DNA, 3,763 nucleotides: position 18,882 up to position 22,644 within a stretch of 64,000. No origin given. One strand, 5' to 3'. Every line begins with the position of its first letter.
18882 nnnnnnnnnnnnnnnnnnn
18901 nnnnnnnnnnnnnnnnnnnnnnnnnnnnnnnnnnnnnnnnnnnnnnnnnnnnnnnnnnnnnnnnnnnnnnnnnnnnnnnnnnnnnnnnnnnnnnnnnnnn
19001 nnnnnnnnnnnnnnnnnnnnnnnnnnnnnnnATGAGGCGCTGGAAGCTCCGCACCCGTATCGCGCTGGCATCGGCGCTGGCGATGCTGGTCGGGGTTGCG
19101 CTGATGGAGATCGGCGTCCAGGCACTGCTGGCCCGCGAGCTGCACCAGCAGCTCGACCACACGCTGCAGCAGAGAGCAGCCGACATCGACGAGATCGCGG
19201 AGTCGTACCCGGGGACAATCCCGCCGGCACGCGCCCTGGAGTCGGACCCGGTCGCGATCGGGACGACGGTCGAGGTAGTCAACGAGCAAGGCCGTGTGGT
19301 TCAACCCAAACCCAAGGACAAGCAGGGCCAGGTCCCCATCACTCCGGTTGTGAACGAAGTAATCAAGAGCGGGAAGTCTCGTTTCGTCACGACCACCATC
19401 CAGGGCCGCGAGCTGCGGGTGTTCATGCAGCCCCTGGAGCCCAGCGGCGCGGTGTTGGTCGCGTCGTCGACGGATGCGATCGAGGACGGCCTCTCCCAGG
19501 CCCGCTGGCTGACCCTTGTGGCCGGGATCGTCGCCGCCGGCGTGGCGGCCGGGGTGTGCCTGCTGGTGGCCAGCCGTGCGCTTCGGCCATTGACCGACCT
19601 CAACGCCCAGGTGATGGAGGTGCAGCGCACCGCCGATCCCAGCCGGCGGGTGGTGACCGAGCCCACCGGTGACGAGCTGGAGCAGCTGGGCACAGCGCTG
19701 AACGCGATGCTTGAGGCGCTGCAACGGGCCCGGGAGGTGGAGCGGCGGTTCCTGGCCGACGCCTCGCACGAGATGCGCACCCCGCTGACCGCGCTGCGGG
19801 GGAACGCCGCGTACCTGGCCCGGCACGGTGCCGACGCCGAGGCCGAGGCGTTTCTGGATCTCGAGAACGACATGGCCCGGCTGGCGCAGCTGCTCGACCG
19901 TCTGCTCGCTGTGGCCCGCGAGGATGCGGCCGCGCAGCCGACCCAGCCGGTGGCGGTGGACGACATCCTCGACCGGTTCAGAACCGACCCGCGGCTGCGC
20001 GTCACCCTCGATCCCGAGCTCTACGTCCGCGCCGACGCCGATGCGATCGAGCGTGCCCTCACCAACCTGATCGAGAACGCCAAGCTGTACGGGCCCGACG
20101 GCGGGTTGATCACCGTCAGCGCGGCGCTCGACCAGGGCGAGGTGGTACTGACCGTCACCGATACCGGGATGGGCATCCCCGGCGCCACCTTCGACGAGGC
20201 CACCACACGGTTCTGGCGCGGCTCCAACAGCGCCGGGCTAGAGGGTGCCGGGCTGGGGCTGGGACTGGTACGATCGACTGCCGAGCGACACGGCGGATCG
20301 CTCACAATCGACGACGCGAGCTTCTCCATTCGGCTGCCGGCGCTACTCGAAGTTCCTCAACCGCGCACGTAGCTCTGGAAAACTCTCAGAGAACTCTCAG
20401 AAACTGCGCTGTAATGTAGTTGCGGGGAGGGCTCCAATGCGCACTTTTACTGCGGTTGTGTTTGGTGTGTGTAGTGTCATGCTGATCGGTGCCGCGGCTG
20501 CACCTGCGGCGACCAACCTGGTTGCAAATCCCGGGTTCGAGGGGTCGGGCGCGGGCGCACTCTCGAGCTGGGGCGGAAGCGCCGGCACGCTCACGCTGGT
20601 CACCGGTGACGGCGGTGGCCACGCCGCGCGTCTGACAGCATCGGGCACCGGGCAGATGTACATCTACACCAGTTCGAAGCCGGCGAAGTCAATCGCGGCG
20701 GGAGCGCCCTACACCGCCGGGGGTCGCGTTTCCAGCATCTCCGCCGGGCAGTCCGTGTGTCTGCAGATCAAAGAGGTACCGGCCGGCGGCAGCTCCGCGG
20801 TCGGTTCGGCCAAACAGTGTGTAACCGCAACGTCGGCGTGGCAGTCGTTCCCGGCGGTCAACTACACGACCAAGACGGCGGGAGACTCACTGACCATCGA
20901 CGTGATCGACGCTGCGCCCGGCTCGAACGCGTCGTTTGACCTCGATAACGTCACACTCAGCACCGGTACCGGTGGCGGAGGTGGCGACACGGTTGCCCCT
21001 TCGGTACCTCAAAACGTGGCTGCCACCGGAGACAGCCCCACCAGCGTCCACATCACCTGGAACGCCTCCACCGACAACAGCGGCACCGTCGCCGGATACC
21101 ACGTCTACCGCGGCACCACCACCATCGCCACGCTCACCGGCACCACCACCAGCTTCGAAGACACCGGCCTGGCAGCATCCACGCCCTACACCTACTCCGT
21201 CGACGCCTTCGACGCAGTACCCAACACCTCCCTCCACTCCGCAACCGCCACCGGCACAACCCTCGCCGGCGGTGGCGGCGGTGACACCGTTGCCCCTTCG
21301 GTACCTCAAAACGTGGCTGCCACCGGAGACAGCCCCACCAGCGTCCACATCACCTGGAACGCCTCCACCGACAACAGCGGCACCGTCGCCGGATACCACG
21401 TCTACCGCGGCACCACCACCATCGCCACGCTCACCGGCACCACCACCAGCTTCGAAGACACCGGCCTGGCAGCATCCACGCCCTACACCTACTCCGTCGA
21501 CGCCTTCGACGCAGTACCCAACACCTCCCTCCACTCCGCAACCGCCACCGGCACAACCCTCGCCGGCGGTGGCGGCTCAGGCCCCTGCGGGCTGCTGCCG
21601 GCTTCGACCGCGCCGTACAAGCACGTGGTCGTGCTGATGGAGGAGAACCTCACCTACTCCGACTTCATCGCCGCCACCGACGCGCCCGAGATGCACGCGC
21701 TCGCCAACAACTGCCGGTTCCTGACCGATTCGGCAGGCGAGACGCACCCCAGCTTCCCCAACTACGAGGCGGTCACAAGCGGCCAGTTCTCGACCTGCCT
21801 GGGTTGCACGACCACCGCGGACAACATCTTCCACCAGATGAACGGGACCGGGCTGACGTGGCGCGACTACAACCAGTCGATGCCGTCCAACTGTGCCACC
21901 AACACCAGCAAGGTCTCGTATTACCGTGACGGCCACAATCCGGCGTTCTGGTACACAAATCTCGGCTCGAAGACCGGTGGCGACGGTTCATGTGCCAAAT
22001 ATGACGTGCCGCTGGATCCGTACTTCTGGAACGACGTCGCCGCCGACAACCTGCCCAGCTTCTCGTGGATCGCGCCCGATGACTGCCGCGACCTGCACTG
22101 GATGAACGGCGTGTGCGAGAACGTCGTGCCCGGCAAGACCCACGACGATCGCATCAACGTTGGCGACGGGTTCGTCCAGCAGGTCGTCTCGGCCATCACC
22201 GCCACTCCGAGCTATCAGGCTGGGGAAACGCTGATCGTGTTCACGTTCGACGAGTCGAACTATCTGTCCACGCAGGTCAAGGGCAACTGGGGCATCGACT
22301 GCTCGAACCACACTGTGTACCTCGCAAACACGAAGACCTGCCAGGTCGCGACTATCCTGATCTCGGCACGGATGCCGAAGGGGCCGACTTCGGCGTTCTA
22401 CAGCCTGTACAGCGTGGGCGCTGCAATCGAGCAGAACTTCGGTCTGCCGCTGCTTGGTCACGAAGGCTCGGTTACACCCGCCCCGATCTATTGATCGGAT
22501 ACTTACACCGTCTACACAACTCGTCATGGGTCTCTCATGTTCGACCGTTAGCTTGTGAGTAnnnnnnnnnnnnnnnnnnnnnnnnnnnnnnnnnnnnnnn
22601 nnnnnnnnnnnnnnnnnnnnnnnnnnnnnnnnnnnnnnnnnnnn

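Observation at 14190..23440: Candidate phosphate-scavenging regulon: two-component system flanked by phosphatase genes that share 10-11-bp-phased TCTCA repeats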

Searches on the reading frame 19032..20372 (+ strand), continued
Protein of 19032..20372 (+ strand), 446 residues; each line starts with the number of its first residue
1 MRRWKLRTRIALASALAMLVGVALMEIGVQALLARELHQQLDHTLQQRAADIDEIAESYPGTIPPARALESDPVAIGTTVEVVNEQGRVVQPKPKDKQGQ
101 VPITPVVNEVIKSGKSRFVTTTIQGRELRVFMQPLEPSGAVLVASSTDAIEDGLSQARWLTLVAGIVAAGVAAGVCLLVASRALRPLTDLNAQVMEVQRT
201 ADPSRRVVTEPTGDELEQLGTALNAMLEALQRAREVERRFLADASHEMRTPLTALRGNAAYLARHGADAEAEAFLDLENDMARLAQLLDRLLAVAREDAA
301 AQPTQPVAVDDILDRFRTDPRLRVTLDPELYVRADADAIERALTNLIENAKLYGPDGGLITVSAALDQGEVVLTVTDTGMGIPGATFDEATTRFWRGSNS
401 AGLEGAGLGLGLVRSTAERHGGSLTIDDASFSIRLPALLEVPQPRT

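Call 38: find_encoding_contigs(protein=P0006, flank=10000, max_places=1)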
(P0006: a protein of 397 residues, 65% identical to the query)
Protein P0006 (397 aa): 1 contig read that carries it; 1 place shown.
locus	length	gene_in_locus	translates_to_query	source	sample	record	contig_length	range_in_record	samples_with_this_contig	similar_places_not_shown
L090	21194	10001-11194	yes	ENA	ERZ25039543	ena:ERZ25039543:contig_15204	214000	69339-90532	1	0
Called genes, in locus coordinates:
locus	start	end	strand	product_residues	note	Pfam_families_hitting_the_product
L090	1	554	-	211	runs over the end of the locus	PF07336:ABATE, PF11706:zf-CGNR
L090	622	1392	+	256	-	PF00892:EamA (weak)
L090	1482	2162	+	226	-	-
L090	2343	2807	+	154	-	PF07883:Cupin_2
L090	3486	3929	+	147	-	-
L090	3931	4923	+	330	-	PF00149:Metallophos (weak)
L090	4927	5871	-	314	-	PF00990:GGDEF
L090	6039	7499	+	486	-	PF13231:PMT_2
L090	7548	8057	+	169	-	PF00903:Glyoxalase, PF13669:Glyoxalase_4 (weak)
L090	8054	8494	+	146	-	PF01408:GFO_IDH_MocA, PF03447:NAD_binding_3 (faint)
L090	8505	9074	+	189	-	PF02894:GFO_IDH_MocA_C (weak), PF22725:GFO_IDH_MocA_C3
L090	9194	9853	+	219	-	PF00072:Response_reg, PF00486:Trans_reg_C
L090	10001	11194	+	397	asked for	PF00672:HAMP (weak), PF26769:HAMP_PhoQ (weak), PF00512:HisKA, PF02518:HATPase_c, PF13581:HATPase_c_2 (weak)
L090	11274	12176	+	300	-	PF04185:Phosphoesterase (faint)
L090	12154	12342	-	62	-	-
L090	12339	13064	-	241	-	PF16955:OFeT_1 (weak)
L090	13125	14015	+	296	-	PF02673:BacA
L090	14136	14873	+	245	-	PF00106:adh_short, PF01370:Epimerase (weak), PF08659:KR, PF13561:adh_short_C2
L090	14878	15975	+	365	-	PF03417:AAT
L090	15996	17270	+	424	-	-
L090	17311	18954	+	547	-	PF13424:TPR_12 (faint), PF07719:TPR_2 (faint)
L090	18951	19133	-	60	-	-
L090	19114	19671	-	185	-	PF00587:tRNA-synt_2b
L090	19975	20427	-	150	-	PF02403:Seryl_tRNA_N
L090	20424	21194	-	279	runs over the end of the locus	PF00702:Hydrolase (weak), PF08282:Hydrolase_3, PF05116:S6PP (weak)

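Call 39: find_encoding_contigs(protein=P0009, flank=10000, max_places=1)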
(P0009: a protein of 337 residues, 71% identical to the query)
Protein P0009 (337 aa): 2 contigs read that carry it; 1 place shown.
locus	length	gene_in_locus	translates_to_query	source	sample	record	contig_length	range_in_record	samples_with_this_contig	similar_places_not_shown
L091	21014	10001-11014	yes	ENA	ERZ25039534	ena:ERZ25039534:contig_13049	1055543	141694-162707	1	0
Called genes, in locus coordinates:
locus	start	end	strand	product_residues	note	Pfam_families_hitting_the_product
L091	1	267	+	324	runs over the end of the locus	PF02779:Transket_pyr, PF02780:Transketolase_C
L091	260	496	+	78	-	PF00364:Biotin_lipoyl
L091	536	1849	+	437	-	PF00202:Aminotran_3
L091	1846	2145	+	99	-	PF08450:SGL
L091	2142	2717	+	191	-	PF08450:SGL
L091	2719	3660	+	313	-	-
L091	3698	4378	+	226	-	PF06314:ADC, PF09844:DUF2071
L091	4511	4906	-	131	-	PF04237:YjbR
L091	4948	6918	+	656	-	PF00561:Abhydrolase_1, PF08386:Abhydrolase_4 (faint)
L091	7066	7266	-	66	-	-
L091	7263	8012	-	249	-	PF16955:OFeT_1 (faint)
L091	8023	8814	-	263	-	PF01569:PAP2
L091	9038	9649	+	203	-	PF00072:Response_reg, PF00486:Trans_reg_C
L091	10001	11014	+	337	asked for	PF00672:HAMP (weak), PF00512:HisKA, PF02518:HATPase_c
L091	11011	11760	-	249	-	PF00722:Glyco_hydro_16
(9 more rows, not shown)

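Call 51: search_protein_families(library=pfam, proteins=[L004:11368-12546:+, L004:8628-9326:+, L005:11374-12546:+, L036:8454-8792:-, L035:5566-7215:+, L087:12493-13659:+, L086:11364-11570:+, L086:11574-11936:+], max_evalue=0.01)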
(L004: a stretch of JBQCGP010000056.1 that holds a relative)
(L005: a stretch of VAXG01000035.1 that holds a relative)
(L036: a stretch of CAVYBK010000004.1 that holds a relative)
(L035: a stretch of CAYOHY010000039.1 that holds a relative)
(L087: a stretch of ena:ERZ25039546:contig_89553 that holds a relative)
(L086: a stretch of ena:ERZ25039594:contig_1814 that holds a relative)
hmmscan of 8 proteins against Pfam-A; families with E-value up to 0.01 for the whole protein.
L004:11368-12546:+ (392 aa): 0 families

L004:8628-9326:+ (232 aa): 0 families

L005:11374-12546:+ (390 aa): 0 families

L036:8454-8792:- (112 aa): 1 family
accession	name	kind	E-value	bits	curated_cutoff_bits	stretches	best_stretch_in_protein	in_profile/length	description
PF03413.25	PepSY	-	0.00052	20.7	24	1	56-107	2-58/60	Peptidase propeptide and YPEB domain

L035:5566-7215:+ (549 aa): 7 families
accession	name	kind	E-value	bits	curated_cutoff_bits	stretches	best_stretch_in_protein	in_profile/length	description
PF14537.11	Cytochrom_c3_2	-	3.4e-16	59.9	25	1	473-541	6-79/79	Cytochrome c3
PF14522.11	Cytochrome_C7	-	4.1e-14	52.6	24.8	0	78-158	12-67/67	Cytochrome c7 and related cytochrome c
PF03264.19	Cytochrom_NNT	-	1.7e-06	28.3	24.1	1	30-165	10-140/174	NapC/NirT cytochrome c family, N-terminal region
PF02085.21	Cytochrom_CIII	-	1.5e-05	25.7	22.9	0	76-137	27-87/101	Class III cytochrome C family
PF08885.17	GSCFA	-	0.00017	21.8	25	0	463-503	106-147/237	GSCFA family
PF22678.1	Cytochrom_c_NrfB-like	-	0.00083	20.2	27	1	82-166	1-74/89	Cytochrome c-type protein NrfB-like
PF22113.1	Mtrc-MtrF_II-IV_dom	-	0.0023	17.9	30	1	60-247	10-169/176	Outer membrane cytochrome MtrC/MtrF-like, domains II/IV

L087:12493-13659:+ (388 aa): 1 family
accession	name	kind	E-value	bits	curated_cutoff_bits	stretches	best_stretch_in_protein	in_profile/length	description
PF12768.13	Rax2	-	0.002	18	28.8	0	94-211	23-143/254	Rax2 C-terminal beta propeller domain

L086:11364-11570:+ (68 aa): 0 families

L086:11574-11936:+ (120 aa): 0 families

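Call 60: list_cluster_members(proteins=[P0002, P0008, P0016, P0035])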
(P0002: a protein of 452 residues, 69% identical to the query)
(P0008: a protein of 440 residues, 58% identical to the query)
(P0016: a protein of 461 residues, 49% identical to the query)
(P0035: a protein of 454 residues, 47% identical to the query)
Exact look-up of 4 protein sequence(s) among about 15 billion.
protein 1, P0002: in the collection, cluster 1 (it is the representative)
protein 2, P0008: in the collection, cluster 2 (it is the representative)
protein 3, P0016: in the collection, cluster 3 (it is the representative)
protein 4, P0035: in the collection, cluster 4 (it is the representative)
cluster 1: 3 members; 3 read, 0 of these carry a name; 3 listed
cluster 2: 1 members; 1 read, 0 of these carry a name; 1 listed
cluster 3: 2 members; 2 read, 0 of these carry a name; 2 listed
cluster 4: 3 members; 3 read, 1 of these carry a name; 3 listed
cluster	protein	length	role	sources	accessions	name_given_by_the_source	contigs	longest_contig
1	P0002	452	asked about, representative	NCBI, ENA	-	-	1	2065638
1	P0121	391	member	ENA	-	-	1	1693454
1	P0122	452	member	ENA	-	-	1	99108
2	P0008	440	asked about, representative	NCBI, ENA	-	-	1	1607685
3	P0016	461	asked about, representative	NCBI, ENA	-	-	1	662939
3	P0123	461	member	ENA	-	-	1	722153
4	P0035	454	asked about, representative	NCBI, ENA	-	-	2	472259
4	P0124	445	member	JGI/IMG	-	signal transduction histidine kinase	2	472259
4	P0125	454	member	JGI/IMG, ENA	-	-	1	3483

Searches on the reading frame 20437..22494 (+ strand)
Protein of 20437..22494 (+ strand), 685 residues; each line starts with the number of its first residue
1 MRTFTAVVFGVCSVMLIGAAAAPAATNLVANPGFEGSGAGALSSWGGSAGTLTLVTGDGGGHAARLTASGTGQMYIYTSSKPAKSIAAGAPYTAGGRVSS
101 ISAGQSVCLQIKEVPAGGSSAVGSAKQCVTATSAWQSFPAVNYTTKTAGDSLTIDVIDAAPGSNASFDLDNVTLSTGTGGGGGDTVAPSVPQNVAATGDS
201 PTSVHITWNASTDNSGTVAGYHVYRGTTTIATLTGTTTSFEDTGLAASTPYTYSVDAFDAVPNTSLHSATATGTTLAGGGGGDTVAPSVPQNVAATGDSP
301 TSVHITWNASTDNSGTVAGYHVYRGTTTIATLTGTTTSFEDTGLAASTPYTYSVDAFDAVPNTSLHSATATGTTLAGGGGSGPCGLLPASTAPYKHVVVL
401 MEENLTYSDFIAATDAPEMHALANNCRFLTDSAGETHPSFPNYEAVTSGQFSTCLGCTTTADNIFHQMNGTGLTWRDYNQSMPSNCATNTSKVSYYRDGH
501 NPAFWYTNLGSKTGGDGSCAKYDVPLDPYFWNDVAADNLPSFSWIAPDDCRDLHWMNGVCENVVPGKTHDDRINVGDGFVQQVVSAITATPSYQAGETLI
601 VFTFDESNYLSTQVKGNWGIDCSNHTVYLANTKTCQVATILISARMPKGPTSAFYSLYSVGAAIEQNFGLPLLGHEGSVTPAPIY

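Call 12: search_protein_families(library=pfam, proteins=[window:20437-22494:+], max_evalue=0.01)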
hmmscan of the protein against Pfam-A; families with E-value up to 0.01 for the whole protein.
window:20437-22494:+ (685 aa): 3 families
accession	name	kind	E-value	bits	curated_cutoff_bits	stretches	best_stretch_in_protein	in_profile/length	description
PF00041.27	fn3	-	3.1e-20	72.6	25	2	190-260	2-71/84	Fibronectin type III domain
PF04185.19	Phosphoesterase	-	2.5e-17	63.5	23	1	417-671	108-356/356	Phosphoesterase family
PF25523.1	Ig_RIMBP2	-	2.4e-05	24.7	27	0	188-237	3-59/105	RIMBP2-like, immunoglobulin-like domain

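Call 13: search_protein_families(library=ncbifam, proteins=[window:20437-22494:+], max_evalue=0.001)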
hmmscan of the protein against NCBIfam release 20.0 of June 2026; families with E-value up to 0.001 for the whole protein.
window:20437-22494:+ (685 aa): 1 family
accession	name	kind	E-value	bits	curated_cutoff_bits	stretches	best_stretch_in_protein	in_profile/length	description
NF041611.1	exoglucan_CbhB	equivalog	4.5e-53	180.6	1950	2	181-376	699-888/997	exoglucanase CbhB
